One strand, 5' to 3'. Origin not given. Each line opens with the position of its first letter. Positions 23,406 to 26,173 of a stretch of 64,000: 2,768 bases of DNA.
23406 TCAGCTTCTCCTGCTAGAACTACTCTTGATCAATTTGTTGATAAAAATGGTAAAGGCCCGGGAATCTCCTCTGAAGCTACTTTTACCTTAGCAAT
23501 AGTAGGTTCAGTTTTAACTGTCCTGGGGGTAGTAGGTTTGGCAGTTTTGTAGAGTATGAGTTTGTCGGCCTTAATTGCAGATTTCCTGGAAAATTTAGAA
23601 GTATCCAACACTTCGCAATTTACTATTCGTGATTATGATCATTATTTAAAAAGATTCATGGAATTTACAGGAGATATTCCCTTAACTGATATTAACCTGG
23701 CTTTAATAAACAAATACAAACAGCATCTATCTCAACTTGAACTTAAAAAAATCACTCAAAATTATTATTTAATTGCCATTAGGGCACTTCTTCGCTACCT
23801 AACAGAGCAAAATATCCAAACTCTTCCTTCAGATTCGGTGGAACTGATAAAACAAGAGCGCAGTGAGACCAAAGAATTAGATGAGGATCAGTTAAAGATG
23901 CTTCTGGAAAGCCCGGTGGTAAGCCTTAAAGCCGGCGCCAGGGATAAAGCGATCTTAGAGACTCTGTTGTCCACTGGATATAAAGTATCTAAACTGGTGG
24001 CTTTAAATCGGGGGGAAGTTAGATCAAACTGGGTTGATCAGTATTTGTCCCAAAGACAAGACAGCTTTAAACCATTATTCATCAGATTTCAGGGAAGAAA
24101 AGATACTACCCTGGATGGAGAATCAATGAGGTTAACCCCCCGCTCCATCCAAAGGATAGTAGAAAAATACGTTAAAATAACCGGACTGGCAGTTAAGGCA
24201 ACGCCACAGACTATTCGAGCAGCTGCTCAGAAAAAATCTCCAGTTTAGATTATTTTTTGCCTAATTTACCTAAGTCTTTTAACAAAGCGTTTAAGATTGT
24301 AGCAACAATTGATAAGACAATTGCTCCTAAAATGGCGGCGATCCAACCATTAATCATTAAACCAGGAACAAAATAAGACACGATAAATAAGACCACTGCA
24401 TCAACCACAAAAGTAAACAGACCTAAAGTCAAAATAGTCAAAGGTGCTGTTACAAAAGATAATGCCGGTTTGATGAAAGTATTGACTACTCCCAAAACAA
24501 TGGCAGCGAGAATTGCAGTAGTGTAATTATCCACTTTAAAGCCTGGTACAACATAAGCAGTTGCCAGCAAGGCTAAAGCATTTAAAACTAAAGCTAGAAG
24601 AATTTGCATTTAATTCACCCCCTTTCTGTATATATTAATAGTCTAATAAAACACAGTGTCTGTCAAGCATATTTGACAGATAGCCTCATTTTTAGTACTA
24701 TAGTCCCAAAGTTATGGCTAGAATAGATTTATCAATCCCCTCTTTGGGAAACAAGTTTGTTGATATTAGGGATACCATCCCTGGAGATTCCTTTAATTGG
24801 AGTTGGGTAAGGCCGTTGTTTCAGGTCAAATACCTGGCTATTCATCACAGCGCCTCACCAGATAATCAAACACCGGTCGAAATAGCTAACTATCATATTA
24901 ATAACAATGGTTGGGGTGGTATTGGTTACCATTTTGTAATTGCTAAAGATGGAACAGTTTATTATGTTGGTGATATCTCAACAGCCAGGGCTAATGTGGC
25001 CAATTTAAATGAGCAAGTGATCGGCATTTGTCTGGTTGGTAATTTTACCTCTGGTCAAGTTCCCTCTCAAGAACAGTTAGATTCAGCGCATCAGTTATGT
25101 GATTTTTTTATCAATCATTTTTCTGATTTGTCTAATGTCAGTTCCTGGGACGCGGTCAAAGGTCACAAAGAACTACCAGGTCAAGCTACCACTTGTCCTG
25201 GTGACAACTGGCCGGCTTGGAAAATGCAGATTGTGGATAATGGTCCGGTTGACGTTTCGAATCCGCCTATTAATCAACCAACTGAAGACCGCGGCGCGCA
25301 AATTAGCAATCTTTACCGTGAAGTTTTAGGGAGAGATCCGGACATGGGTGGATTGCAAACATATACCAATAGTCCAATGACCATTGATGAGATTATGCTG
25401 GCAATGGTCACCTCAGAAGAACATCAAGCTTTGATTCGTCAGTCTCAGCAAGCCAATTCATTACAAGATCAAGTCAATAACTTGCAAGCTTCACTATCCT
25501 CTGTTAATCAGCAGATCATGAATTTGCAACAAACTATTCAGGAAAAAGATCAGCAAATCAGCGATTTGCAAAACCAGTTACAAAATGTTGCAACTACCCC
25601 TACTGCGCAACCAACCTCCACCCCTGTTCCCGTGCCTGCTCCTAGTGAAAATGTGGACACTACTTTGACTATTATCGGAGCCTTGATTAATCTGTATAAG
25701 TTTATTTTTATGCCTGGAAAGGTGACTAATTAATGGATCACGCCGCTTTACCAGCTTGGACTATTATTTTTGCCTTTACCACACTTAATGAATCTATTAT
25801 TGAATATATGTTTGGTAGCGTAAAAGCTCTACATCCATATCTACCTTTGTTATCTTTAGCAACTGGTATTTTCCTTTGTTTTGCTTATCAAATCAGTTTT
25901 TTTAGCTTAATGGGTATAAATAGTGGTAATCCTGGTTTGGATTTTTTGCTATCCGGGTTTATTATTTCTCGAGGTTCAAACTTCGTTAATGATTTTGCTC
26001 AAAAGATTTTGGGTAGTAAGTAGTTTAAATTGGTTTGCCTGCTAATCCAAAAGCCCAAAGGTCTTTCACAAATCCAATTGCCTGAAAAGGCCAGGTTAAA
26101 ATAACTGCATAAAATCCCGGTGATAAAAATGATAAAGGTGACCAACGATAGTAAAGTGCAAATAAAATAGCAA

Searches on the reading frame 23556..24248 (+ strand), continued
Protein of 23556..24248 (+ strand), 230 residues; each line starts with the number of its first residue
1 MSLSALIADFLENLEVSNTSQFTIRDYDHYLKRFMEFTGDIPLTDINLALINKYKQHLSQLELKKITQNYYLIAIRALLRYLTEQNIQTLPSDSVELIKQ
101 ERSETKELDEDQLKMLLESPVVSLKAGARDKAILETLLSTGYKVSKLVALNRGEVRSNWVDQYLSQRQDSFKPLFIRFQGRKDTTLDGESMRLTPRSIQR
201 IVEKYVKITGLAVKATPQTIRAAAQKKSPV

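Call 64: search_protein_families(library=pfam, proteins=[L003:3119-4063:+, L003:4067-4411:+, L047:484-1428:+, L003:5006-6307:+, L003:6314-7117:+], max_evalue=0.01)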
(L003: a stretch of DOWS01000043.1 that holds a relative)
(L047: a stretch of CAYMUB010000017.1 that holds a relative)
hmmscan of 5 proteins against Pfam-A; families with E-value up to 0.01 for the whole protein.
L003:3119-4063:+ (314 aa): 4 families
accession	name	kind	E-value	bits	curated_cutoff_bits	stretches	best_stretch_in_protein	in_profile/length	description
PF00589.27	Phage_integrase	-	5.6e-41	140.6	27.1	1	126-298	2-169/172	Phage integrase family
PF02899.23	Phage_int_SAM_1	-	3e-11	43.9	22.3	1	14-101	3-80/83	Phage integrase, N-terminal SAM-like domain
PF13495.12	Phage_int_SAM_4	-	6e-07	30.2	27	1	23-106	12-84/85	Phage integrase, N-terminal SAM-like domain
PF13102.12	Phage_int_SAM_5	-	5.8e-06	27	22.3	1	8-108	2-90/98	Phage integrase SAM-like domain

L003:4067-4411:+ (114 aa): 0 families

L047:484-1428:+ (314 aa): 4 families
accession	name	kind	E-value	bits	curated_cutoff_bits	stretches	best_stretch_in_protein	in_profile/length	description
PF00589.27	Phage_integrase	-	4.2e-37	128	27.1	1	126-299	2-170/172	Phage integrase family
PF02899.23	Phage_int_SAM_1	-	1.8e-09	38.2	22.3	1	14-102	3-81/83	Phage integrase, N-terminal SAM-like domain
PF13102.12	Phage_int_SAM_5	-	4e-07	30.8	22.3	1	7-106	1-88/98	Phage integrase SAM-like domain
PF13495.12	Phage_int_SAM_4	-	3e-06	28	27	1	23-105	12-83/85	Phage integrase, N-terminal SAM-like domain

L003:5006-6307:+ (433 aa): 0 families

L003:6314-7117:+ (267 aa): 0 families

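Call 74: find_related_loci(query=A6, collection=metagenome_contigs, flank=10000)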
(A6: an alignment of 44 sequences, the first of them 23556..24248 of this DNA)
Query A6 (230 aa) in metagenome_contigs; peptide patterns used: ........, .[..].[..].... (x = any residue, [..] = any of these).
600 stretches matched a pattern (row limit reached: there are more); 260 encode a relative of the query (tblastn E <= 1e-3); the best 80 are kept; 80 distinct loci.
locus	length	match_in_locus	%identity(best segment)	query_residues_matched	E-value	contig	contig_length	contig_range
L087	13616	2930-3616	64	1-221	9e-89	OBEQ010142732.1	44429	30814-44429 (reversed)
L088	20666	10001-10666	63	1-221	5e-88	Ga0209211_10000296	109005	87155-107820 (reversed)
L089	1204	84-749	59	1-221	2e-88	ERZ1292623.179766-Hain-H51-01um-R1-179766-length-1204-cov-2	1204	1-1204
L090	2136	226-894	58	1-221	9e-83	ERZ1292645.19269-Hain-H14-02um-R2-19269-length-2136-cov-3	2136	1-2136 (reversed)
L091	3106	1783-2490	58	1-228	5e-81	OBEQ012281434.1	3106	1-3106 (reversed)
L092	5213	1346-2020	60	1-223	4e-80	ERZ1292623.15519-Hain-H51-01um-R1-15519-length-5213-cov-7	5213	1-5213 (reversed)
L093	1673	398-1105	56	1-226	5e-83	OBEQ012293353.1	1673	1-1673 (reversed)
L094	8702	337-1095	54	1-221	2e-78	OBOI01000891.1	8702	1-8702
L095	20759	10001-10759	53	1-221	2e-76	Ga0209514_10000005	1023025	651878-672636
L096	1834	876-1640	52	1-223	2e-78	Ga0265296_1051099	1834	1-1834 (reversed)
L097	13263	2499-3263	51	1-223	4e-75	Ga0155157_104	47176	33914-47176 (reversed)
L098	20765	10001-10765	49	1-223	1e-74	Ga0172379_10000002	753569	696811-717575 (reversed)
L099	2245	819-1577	52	1-221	1e-76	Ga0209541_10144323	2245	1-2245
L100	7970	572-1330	51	1-221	6e-75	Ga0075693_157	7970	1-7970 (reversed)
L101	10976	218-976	51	1-221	6e-75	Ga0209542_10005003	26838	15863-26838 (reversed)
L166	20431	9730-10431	59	1-226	1e-85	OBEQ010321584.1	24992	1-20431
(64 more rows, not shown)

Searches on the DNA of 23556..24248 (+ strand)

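Call 30: search_rna_families(source=L017, start=3300, end=4500, threshold=evalue, max_evalue=10)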
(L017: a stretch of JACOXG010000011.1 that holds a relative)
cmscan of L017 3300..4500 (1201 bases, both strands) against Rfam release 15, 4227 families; matches with E-value up to 10: 7.
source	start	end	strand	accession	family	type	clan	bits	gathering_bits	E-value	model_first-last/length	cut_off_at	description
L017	3679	3731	+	RF04292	mir-379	Gene; miRNA;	CL00149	20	56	0.22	1-64/64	no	mir-379 microRNA precursor family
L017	3695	3748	+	RF03623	mir-1252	Gene; miRNA;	-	19.9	70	2.4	1-65/65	no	mir-1252 microRNA precursor family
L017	3697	3752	+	RF01697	Chlorobi-RRM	Cis-reg;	-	14.8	45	8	1-73/73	no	Chlorobi-RRM RNA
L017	3681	3758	-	RF00908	MIR529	Gene; miRNA;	-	14.4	75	5.7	1-131/131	no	MIR529 microRNA precursor family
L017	3685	3753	+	RF04063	MIR2629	Gene; miRNA;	-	13.6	60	6.2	1-66/66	no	MIR2629 microRNA precursor family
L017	3538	3553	-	RF02914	DUF805b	Cis-reg;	CL00115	11.6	35.6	5.7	1-35/35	no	DUF805b RNA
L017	4122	4161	-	RF02849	Ysr197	Gene; sRNA;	-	10.5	167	9.5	1-254/254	no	Yersinia sRNA 197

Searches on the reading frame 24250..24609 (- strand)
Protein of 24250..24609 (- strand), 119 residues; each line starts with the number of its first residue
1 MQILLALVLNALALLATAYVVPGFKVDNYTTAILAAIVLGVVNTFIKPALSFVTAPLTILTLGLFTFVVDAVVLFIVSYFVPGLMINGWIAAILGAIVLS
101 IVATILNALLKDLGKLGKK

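Call 3: search_protein_families(library=pfam, proteins=[window:24250-24609:-], max_evalue=0.01)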
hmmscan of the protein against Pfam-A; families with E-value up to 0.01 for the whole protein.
window:24250-24609:- (119 aa): 1 family
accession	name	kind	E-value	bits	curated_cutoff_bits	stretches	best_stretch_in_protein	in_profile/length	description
PF04020.18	Phage_holin_4_2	-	1.4e-30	106.4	28.8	1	1-105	1-105/105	Mycobacterial 4 TMS phage holin, superfamily IV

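Call 81: search_protein_families(library=phrogs, proteins=[window:24250-24609:-], max_evalue=0.001)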
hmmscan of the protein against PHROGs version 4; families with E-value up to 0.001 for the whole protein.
window:24250-24609:- (119 aa): 1 family
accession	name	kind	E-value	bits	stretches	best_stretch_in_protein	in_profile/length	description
phrog_29968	-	unknown function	2.4e-06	29.3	1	7-107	23-119/123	-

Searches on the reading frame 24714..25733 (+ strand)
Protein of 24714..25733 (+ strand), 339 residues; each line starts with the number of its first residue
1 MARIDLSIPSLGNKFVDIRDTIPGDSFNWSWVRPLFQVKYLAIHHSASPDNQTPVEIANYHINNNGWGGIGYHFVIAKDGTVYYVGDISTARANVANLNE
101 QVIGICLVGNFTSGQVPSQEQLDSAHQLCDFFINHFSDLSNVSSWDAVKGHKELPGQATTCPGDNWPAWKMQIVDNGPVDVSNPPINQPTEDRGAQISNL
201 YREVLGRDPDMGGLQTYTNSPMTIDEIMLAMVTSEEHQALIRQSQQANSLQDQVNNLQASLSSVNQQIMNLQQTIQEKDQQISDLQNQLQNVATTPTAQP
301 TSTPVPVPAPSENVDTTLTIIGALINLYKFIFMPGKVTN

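Call 3: search_protein_families(library=pfam, proteins=[window:24714-25733:+], max_evalue=0.01)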
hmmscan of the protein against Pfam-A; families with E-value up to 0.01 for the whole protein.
window:24714-25733:+ (339 aa): 9 families
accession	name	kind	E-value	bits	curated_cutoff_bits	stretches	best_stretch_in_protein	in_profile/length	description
PF01510.30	Amidase_2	-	5.8e-20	72.4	26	1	37-164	4-131/131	N-acetylmuramoyl-L-alanine amidase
PF13946.11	DUF4214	-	1.1e-05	25.8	23.2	1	197-240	24-71/72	Domain of unknown function (DUF4214)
PF10392.15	COG5_N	-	0.0002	22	31.2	1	232-295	52-115/132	Conserved oligomeric Golgi complex subunit 5, N-terminal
PF12325.13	TMF_TATA_bd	-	0.00027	21.5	29.1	1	234-292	46-104/115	TATA element modulatory factor 1 TATA binding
PF16716.10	BST2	-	0.0018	19.3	27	1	236-293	29-86/91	Bone marrow stromal antigen 2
PF04108.17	ATG17_like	-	0.004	17.1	43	1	243-294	206-257/355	Autophagy protein ATG17-like domain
PF14362.11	DUF4407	-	0.0047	16.7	31.3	1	240-298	114-174/297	Domain of unknown function (DUF4407)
PF07902.16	Gp58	-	0.0059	15.4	34.5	1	233-293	269-329/594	gp58-like protein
PF04012.17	PspA_IM30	-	0.0096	16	33.9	0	245-298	91-144/220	PspA/IM30 family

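Call 81: search_protein_families(library=phrogs, proteins=[window:24714-25733:+], max_evalue=0.001)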
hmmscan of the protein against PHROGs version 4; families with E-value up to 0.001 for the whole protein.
window:24714-25733:+ (339 aa): 11 families
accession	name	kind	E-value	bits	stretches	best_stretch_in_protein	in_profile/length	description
phrog_1493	-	lysis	1.7e-25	91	1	35-296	31-264/394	endolysin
phrog_822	-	lysis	1.8e-22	81.1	1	36-177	22-160/215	amidase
phrog_35436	-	lysis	1.9e-14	54.6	1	38-171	20-143/266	amidase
phrog_2619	-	unknown function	3.2e-07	31.6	1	241-294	49-103/124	-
phrog_670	-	lysis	0.00012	22.1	1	32-170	107-244/596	endolysin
phrog_1794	-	lysis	0.0002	21.9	1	37-165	55-182/336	amidase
phrog_6188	-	unknown function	0.00023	22.6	1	229-293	37-101/125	-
phrog_19265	-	unknown function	0.00024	21.9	0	29-301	15-266/293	-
phrog_880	-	lysis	0.00042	20.8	1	35-171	190-327/435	endolysin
phrog_13576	-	other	0.0006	21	0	229-292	35-96/126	methyltransferase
phrog_6440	-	unknown function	0.00085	20.4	0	231-293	41-103/186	-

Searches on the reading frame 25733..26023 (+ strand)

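Call 3: search_protein_families(library=pfam, proteins=[window:25733-26023:+], max_evalue=0.01)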
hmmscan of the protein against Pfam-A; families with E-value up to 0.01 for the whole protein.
window:25733-26023:+ (96 aa): 0 families

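Call 81: search_protein_families(library=phrogs, proteins=[window:25733-26023:+], max_evalue=0.001)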
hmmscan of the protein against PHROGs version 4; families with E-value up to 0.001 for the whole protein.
window:25733-26023:+ (96 aa): 1 family
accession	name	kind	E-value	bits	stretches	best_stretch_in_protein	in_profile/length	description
phrog_20258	-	unknown function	7.5e-08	33.5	1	38-92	36-88/99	-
